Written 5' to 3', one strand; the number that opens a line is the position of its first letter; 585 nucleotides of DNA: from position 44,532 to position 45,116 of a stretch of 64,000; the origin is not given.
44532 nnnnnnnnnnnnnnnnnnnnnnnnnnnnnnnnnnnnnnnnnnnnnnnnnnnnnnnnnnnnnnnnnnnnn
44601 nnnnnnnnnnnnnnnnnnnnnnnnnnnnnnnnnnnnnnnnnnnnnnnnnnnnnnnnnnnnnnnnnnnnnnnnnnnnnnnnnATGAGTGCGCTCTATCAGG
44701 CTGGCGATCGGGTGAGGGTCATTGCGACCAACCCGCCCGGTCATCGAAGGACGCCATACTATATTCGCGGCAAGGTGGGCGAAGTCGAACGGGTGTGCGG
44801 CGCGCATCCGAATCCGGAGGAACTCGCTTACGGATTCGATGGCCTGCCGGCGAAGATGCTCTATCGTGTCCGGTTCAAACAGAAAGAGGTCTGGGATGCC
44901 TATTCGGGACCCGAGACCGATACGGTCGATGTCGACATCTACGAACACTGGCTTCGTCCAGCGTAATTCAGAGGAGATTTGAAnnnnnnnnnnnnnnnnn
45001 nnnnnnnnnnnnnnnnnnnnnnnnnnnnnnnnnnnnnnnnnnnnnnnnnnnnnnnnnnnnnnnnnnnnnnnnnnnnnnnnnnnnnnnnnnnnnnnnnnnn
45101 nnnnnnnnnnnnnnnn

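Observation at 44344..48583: Three-gene nitrile-hydratase-family enzyme (split beta, Co-type alpha) in an operon with an orphan Mo-hydroxylase large subunit and a CMD-family protein, with no activator gene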

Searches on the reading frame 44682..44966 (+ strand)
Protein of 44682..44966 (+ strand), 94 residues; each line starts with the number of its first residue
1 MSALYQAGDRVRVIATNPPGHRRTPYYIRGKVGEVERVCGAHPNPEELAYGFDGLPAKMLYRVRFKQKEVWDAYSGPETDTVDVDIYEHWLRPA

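Call 3: search_protein_families(library=pfam, proteins=[window:44682-44966:+], max_evalue=0.01)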
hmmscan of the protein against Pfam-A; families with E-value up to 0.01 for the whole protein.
window:44682-44966:+ (94 aa): 1 family
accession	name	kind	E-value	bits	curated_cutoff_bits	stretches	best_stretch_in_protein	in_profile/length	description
PF02211.21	NHase_beta_C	-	2e-22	79.9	27.7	1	3-92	10-97/98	Nitrile hydratase beta subunit, C-terminal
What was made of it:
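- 44682..44966 (+): NHase beta subunit, C-terminal half (94 aa; AnhE/ScnA-like), overlapping beta-N by ATGA. PF02211, 80 bits (call 3).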

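Call 4: search_protein_families(library=ncbifam, proteins=[window:44682-44966:+], max_evalue=0.01)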
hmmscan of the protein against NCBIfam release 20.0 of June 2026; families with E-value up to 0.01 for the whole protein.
window:44682-44966:+ (94 aa): 1 family
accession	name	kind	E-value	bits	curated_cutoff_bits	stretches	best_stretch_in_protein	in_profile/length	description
TIGR03888.1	nitrile_beta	equivalog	6.6e-19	68.7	152.2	1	3-94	137-226/226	nitrile hydratase subunit beta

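Call 15: search_solved_structures(query=window:44682-44966:+, max_evalue=1, show_alignments=3)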
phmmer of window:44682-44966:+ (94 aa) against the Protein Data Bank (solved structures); distinct sequences matched with E-value up to 1: 29.
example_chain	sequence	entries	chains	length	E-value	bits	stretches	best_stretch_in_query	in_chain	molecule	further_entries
3qyg_B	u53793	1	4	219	3.1e-14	56.3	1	3-94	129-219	Co-type Nitrile Hydratase beta subunit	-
3qxe_B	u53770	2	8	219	3.3e-14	56.2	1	3-94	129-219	Co-type Nitrile Hydratase beta subunit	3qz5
3qz9_B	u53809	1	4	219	3.8e-14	56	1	3-94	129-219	Co-type Nitrile Hydratase beta subunit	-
3qyh_B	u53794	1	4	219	5.8e-14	55.4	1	3-94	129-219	Co-type Nitrile Hydratase beta subunit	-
1v29_B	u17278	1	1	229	9.2e-14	54.8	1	5-93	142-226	nitrile hydratase b chain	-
3hht_B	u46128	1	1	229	6.1e-13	52.2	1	4-93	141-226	Nitrile hydratase beta subunit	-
2dpp_B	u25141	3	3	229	9e-13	51.6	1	4-93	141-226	Nitrile hydratase beta subunit | Nitrile hydratase subunit beta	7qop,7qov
7qom_B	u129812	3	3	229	9.2e-13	51.6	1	4-93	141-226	Nitrile hydratase subunit beta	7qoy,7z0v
7qou_B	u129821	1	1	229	1.7e-12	50.7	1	4-93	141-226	Nitrile hydratase subunit beta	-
1ahj_B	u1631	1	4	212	3e-10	43.5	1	4-94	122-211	NITRILE HYDRATASE (SUBUNIT BETA)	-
2ahj_B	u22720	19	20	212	3.1e-10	43.5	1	4-94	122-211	NITRILE HYDRATASE | Nitrile hydratase subunit beta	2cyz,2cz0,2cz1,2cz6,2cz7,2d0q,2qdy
4fm4_B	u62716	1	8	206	4.3e-10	43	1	5-91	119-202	Nitrile hydratase beta subunit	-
4zgd_B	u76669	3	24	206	4.3e-10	43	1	5-91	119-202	Nitrile hydratase beta subunit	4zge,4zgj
3wvd_B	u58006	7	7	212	4.7e-10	42.9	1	4-94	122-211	Nitrile hydratase subunit beta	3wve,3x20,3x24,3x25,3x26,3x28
3a8m_B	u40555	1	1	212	8.8e-10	42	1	4-94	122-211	Nitrile hydratase subunit beta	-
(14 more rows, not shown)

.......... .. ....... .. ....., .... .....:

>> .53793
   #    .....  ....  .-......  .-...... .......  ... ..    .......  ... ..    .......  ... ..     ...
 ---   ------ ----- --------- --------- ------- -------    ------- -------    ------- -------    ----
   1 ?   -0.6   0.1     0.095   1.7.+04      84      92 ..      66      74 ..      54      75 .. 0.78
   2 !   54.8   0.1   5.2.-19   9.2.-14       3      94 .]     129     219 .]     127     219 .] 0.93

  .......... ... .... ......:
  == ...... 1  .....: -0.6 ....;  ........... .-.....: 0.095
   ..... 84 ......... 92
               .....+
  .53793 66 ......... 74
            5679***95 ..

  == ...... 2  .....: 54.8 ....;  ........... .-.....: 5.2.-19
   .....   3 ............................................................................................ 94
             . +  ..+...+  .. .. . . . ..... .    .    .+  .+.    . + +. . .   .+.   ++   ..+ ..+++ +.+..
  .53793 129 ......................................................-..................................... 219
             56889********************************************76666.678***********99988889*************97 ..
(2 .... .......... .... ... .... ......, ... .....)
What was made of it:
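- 44682..44966 (+): GDRVRV...GHRR aligned to P. putida Co-NHase beta residues 129-219, 56 bits (call 15).
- On Cobalt-type nitrile hydratase (beta subunit): GHRR in beta-C aligns with GHTR (call 15).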
